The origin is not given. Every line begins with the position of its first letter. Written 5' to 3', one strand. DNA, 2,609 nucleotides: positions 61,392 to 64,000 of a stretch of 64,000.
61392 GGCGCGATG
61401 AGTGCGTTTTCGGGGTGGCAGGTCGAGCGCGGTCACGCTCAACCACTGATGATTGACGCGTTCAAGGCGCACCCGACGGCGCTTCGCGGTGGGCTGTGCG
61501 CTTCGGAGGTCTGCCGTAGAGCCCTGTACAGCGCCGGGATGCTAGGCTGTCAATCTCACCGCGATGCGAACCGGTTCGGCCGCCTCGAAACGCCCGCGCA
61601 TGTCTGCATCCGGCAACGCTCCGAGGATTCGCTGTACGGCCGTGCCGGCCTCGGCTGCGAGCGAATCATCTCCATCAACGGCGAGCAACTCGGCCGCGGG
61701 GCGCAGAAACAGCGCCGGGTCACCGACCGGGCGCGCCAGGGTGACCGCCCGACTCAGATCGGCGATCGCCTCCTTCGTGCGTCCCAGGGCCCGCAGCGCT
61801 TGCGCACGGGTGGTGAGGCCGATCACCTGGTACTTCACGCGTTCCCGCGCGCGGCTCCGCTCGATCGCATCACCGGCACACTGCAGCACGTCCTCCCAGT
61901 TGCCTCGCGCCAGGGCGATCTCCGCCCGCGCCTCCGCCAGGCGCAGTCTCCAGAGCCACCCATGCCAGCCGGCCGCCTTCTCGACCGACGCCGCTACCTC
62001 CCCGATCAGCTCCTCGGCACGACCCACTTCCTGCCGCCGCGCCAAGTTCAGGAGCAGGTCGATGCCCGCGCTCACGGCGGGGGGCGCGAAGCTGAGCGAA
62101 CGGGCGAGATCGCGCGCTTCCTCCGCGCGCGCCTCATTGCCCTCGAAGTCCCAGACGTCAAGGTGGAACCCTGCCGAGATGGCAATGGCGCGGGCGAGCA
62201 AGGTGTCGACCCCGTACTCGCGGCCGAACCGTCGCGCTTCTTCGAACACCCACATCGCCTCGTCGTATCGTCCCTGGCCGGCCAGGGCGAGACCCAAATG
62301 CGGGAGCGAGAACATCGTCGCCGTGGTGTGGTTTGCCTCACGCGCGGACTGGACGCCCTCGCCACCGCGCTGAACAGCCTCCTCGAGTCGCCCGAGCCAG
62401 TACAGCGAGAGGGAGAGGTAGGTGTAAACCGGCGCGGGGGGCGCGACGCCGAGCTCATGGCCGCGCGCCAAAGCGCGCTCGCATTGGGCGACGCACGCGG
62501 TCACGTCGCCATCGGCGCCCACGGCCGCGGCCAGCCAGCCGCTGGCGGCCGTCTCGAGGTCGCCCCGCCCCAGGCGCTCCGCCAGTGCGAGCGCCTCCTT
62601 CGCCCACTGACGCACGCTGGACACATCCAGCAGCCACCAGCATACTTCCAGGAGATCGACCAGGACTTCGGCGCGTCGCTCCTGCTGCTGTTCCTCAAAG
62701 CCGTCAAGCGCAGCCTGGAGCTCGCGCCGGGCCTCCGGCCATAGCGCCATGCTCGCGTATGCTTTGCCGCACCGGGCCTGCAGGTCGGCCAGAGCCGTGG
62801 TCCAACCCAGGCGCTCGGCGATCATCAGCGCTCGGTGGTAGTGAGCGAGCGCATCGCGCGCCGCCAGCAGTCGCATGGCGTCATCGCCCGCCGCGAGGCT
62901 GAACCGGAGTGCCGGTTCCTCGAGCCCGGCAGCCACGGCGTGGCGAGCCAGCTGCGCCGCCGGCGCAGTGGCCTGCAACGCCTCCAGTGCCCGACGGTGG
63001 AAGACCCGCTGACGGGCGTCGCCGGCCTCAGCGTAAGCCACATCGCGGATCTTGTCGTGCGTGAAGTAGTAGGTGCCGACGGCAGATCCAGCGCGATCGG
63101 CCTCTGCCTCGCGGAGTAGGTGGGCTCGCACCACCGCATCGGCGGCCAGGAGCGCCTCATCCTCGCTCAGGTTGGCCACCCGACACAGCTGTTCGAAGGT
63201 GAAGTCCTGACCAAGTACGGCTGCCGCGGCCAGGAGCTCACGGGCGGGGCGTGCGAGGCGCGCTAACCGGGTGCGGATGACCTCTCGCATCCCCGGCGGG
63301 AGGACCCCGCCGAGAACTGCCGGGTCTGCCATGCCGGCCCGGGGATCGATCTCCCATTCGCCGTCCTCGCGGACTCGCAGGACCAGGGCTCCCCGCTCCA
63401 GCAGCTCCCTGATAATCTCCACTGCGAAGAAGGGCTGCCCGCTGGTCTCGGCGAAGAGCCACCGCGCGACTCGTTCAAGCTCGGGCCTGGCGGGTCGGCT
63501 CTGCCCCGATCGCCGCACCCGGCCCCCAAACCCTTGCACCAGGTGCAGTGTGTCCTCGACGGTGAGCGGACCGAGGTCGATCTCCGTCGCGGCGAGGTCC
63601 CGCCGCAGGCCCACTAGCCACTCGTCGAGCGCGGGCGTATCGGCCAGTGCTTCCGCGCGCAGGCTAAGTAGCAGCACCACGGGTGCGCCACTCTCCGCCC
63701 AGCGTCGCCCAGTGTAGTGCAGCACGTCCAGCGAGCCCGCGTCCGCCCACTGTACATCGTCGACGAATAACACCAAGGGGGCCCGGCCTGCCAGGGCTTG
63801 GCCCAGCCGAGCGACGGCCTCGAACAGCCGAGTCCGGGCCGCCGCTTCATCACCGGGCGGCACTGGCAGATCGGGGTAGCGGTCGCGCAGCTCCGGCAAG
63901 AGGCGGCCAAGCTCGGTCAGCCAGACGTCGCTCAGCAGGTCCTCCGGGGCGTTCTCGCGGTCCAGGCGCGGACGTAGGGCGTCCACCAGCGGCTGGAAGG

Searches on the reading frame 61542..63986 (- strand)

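Call 28: search_protein_families(library=pfam, proteins=[window:61542-63986:-], max_evalue=0.00001)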
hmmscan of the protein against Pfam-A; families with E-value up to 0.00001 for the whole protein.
window:61542-63986:- (814 aa): 4 families
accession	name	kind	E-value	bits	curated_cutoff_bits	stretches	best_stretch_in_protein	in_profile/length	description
PF17874.7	TPR_MalT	-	5.9e-09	36.1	45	1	414-767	15-326/336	MalT-like TPR region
PF13191.12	AAA_16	-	1.7e-08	35.6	32.6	1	15-103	87-164/167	AAA ATPase domain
PF00515.34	TPR_1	-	8.3e-08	32.2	27.8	0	724-751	4-31/34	Tetratricopeptide repeat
PF13424.12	TPR_12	-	1.1e-07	32.3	30.1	0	521-586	6-73/77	Tetratricopeptide repeat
